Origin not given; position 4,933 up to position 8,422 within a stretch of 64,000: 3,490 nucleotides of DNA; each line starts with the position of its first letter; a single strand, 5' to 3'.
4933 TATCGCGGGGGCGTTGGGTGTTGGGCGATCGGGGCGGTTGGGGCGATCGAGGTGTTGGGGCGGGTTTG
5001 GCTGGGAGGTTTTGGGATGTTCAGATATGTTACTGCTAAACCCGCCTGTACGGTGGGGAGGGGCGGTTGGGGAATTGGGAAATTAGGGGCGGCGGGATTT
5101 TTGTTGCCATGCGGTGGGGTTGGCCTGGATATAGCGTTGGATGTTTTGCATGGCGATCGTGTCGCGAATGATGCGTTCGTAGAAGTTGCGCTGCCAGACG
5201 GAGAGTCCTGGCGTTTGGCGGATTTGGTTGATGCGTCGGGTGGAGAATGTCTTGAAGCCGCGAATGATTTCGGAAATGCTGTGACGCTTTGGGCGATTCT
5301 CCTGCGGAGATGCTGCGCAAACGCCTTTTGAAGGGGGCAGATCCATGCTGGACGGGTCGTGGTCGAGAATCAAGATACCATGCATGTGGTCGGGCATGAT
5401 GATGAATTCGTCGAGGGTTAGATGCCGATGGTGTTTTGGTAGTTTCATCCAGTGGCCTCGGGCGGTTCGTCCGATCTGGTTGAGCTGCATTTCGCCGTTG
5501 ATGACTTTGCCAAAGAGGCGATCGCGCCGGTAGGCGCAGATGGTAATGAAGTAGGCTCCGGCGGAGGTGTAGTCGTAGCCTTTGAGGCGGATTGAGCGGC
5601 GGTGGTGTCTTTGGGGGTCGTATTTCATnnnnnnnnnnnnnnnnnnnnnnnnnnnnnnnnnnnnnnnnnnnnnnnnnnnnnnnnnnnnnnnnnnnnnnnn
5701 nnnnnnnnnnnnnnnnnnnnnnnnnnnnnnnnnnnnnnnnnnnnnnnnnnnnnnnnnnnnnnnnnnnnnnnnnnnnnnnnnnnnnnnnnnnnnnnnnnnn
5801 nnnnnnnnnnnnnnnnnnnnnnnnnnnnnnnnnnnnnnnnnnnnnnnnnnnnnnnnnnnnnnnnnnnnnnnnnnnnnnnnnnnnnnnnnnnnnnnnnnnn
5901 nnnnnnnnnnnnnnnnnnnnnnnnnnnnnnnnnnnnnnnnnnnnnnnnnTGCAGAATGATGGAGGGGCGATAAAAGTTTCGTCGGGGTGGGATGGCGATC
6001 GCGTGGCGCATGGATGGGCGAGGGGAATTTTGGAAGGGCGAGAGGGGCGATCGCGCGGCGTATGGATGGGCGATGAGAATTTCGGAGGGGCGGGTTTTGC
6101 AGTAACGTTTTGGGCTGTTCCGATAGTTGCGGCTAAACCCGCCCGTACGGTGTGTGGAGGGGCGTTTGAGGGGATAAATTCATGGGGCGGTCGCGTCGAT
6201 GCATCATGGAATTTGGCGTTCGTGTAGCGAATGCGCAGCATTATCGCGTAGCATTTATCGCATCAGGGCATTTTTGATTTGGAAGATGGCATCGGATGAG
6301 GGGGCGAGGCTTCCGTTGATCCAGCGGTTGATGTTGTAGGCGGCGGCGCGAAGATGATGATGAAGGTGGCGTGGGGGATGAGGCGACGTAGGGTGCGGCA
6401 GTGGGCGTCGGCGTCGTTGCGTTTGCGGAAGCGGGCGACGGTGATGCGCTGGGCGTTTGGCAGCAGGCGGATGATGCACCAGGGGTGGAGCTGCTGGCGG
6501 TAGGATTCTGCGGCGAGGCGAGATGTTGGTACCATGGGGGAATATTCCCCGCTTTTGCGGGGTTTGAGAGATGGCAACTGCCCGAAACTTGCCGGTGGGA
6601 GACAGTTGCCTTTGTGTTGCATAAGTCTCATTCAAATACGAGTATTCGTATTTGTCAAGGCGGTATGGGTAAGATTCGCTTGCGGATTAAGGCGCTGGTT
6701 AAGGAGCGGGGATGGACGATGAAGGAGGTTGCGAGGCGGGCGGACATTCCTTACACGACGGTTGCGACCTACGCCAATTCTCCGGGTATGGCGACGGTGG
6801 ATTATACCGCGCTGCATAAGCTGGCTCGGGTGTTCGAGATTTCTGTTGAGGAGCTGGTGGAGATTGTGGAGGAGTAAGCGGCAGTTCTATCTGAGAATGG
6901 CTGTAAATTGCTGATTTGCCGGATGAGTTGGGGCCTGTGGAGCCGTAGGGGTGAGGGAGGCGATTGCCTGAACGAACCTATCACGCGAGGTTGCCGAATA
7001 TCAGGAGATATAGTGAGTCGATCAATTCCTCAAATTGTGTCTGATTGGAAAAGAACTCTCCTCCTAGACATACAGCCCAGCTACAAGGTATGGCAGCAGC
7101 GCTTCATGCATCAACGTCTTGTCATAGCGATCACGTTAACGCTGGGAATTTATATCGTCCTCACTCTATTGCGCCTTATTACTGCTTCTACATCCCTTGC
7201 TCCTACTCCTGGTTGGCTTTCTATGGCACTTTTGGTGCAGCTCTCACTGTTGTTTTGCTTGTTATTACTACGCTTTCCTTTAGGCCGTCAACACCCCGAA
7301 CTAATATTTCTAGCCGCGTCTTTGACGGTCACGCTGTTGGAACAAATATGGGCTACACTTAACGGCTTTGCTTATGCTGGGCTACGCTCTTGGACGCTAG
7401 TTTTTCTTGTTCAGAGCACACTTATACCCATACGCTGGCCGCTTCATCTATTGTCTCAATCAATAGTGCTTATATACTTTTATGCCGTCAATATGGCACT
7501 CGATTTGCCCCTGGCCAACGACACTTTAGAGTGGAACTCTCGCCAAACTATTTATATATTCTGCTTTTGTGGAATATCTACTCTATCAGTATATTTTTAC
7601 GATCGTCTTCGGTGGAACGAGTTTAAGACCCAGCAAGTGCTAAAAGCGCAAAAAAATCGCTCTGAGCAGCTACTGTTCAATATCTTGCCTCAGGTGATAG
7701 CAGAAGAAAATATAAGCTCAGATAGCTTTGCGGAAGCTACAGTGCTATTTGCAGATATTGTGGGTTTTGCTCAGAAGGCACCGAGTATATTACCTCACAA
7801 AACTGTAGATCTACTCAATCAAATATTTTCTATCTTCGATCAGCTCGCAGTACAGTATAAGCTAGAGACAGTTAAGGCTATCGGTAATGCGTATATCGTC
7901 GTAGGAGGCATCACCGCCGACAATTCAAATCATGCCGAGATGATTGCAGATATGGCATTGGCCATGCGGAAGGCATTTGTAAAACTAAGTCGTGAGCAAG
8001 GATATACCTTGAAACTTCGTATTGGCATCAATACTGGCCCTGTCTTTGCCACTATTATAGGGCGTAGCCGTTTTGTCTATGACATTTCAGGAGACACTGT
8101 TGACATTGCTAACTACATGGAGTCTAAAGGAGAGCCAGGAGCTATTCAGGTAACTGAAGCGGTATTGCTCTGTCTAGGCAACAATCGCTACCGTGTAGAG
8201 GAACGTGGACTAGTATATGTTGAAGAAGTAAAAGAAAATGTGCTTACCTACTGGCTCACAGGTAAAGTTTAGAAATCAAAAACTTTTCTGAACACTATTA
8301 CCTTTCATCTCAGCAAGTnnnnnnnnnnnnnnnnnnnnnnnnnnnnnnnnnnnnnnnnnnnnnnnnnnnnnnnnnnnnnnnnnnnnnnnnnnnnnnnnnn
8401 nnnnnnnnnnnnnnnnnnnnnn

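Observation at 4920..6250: REP/RAYT locus with nested tandem repeats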

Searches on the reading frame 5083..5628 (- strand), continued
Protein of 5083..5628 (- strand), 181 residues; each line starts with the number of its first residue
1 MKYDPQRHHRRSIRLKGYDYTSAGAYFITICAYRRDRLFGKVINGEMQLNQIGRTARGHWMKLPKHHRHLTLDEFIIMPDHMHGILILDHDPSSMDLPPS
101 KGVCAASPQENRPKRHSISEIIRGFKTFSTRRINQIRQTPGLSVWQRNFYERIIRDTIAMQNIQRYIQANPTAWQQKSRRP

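Call 48: list_cluster_members(proteins=[P0001])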
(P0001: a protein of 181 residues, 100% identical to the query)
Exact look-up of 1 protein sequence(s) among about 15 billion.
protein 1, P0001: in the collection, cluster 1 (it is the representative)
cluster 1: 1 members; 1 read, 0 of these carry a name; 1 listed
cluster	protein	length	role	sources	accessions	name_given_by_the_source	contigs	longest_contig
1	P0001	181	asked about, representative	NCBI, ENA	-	-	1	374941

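Call 58: predict_structure(alignment_id=A2)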
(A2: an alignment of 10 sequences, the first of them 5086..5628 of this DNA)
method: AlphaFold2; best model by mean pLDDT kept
length: 181 residues; sequences in the alignment: 10
mean_pLDDT: 53.1   pTM: 0.47
mean pLDDT of the five models: 53.1, 48.0, 48.0, 46.5, 40.0
residues with pLDDT >= 90: 0; 70-90: 18; 50-70: 93; < 50: 70
segments of 3 or more residues with pLDDT < 50: 1-23, 91-113, 139-156, 178-181
pLDDT, mean of each block of 10 residues (from residue 1): 33 37 52 58 63 71 74 60 62 41 41 54 61 57 38 42 60 55 40
secondary structure, 60 per line:
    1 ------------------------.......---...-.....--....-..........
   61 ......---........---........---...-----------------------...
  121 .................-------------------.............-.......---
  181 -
elements in order: E25-31 E39-43 E46-49 H51-66 E70-77 E81-88 H118-137 H157-169 H171-177

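Call 68: predict_structure(alignment_id=A4)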
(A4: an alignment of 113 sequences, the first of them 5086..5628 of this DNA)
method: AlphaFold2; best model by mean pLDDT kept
length: 181 residues; sequences in the alignment: 113
mean_pLDDT: 84.6   pTM: 0.77
mean pLDDT of the five models: 84.6, 84.1, 83.6, 81.6, 81.4
residues with pLDDT >= 90: 117; 70-90: 22; 50-70: 24; < 50: 18
segments of 3 or more residues with pLDDT < 50: 95-110
pLDDT, mean of each block of 10 residues (from residue 1): 59 71 93 96 97 98 94 98 95 48 43 76 97 96 92 93 97 85 44
secondary structure, 60 per line:
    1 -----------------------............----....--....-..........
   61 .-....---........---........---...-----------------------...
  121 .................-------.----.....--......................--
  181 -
elements in order: E24-32 E40-43 E46-49 H51-61 H63-66 E70-77 E81-88 H118-137 E150-154 H157-178

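Call 70: fold_search(model_id=the predicted structure, library=pdb)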
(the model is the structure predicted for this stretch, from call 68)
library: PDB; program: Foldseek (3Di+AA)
matches with E <= 10: 784; with E <= 0.001: 30
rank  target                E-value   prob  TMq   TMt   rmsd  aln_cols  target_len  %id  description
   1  2xma_E                4.0e-07  1.00  0.48  0.60   9.9       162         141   17  DEINOCOCCUS RADIODURANS ISDRA2 TRANSPOSASE RIGHT END DNA COMPLEX (released 2010-10-13)
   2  2xma_A                5.1e-07  1.00  0.48  0.61   9.8       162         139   17  DEINOCOCCUS RADIODURANS ISDRA2 TRANSPOSASE RIGHT END DNA COMPLEX (released 2010-10-13)
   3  4er8_A                6.2e-07  1.00  0.57  0.62   3.2       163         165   18  Structure of the REP associates tyrosine transposase bound to a REP hairpin (released 2012-08-15)
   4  2xqc_D                7.9e-07  1.00  0.48  0.64   9.3       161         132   17  DEINOCOCCUS RADIODURANS ISDRA2 TRANSPOSASE COMPLEXED WITH LEFT END RECOGNITION AND CLEAVAGE SITE AND ZN (released 2010-10-13)
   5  2xm3_D                8.4e-07  1.00  0.48  0.66   8.7       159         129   17  Deinococcus radiodurans ISDra2 Transposase Left end DNA complex (released 2010-10-13)
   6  2xm3_A                8.9e-07  1.00  0.48  0.66   9.7       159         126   16  Deinococcus radiodurans ISDra2 Transposase Left end DNA complex (released 2010-10-13)
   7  2xma_B                9.5e-07  1.00  0.48  0.63   9.8       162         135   17  DEINOCOCCUS RADIODURANS ISDRA2 TRANSPOSASE RIGHT END DNA COMPLEX (released 2010-10-13)
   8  2vjv_A                1.4e-06  1.00  0.49  0.69   5.6       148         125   15  Crystal structure of the IS608 transposase in complex with left end 26-mer DNA hairpin and a 6-mer DNA representing th (released 2008-02-19)
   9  2xm3_C                1.5e-06  1.00  0.49  0.67   7.4       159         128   16  Deinococcus radiodurans ISDra2 Transposase Left end DNA complex (released 2010-10-13)
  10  2f4f_A                1.6e-06  1.00  0.48  0.65  13.4       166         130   16  Crystal structure of IS200 transposase (released 2005-12-13)
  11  2xm3_B                2.5e-06  1.00  0.48  0.65   7.8       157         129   15  Deinococcus radiodurans ISDra2 Transposase Left end DNA complex (released 2010-10-13)
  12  2xo6_D                3.2e-06  1.00  0.48  0.65   9.5       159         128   15  DEINOCOCCUS RADIODURANS ISDRA2 TRANSPOSASE Y132F MUTANT COMPLEXED WITH LEFT END RECOGNITION AND CLEAVAGE SITE (released 2010-10-13)
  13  2xo6_A                3.4e-06  1.00  0.48  0.63  10.0       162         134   17  DEINOCOCCUS RADIODURANS ISDRA2 TRANSPOSASE Y132F MUTANT COMPLEXED WITH LEFT END RECOGNITION AND CLEAVAGE SITE (released 2010-10-13)
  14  2vih_B                3.9e-06  1.00  0.50  0.68   5.1       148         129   15  CRYSTAL STRUCTURE OF THE IS608 TRANSPOSASE IN COMPLEX WITH Left END 26-MER DNA (released 2008-02-19)
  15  2a6m_B                4.4e-06  1.00  0.50  0.59  14.2       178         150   12  Crystal Structure of the ISHp608 Transposase (released 2005-10-25)
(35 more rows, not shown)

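Call 74: search_dna_similar(query=window:5086-5628:-, collection=plasmids, mode=protein, max_evalue=1e-10, max_rows=25)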
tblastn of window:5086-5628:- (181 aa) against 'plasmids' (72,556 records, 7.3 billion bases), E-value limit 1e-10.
Records with a match: 3; places in all: 3; records where one place covers at least 80% of the query: 3.
Best place of each record, by identity: <60% 3.
By first word of the organism name: Leptolinea 1; Spirosoma 1; Fulvitalea 1.
By predicted mobility (MOB-suite, as given by PLSDB): non-mobilizable 3.
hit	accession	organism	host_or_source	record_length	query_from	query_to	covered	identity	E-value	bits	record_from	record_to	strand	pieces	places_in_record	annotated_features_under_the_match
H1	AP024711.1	Leptolinea sp. HRD-7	-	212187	6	175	94%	35.3%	7e-32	127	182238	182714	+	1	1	hypothetical protein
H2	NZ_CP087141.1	Spirosoma sp. KNUC1025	Brassica napus,single cell,rhizosphere ...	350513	12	174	90%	34.4%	2e-23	103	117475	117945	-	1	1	transposase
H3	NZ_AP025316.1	Fulvitalea axinellae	-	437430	12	175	91%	33.9%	7e-23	101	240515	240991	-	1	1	transposase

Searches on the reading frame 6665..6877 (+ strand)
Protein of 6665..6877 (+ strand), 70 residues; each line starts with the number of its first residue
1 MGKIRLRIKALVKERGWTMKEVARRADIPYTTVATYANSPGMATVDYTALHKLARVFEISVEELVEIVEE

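Call 62: search_protein_families(library=pfam, proteins=[window:6665-6877:+], max_evalue=0.001)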
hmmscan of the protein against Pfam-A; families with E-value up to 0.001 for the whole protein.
window:6665-6877:+ (70 aa): 4 families
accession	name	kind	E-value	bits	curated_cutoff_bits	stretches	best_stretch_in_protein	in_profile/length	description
PF13443.12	HTH_26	-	5.4e-10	39.8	22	1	7-69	1-62/63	Cro/C1-type HTH DNA-binding domain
PF01381.28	HTH_3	-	4.1e-08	33.6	23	1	8-64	1-55/55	Helix-turn-helix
PF13560.12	HTH_31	-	5.5e-05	23.8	27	1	7-65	5-62/64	Helix-turn-helix domain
PF13384.12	HTH_23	-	0.00054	20.1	24.6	1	3-34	5-35/50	Homeodomain-like domain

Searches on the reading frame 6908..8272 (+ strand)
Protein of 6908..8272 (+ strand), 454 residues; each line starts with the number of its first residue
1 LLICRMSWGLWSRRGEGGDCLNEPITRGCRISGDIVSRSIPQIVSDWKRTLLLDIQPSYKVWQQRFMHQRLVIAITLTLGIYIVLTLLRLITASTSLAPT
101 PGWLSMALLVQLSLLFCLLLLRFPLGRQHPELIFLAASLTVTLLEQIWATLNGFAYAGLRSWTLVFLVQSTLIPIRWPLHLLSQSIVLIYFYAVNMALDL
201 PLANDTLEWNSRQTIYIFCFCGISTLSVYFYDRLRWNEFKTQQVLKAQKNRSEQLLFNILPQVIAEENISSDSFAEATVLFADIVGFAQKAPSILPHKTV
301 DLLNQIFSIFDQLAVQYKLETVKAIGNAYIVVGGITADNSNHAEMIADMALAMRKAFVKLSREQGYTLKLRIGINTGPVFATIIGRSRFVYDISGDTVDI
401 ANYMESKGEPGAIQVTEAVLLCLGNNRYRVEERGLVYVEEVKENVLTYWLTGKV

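Call 62: search_protein_families(library=pfam, proteins=[window:6908-8272:+], max_evalue=0.001)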
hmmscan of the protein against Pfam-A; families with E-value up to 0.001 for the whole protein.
window:6908-8272:+ (454 aa): 1 family
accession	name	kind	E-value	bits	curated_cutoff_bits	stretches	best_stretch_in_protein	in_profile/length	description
PF00211.25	Guanylate_cyc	-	2.4e-49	167.9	21.9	1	271-451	3-182/183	Adenylate and Guanylate cyclase catalytic domain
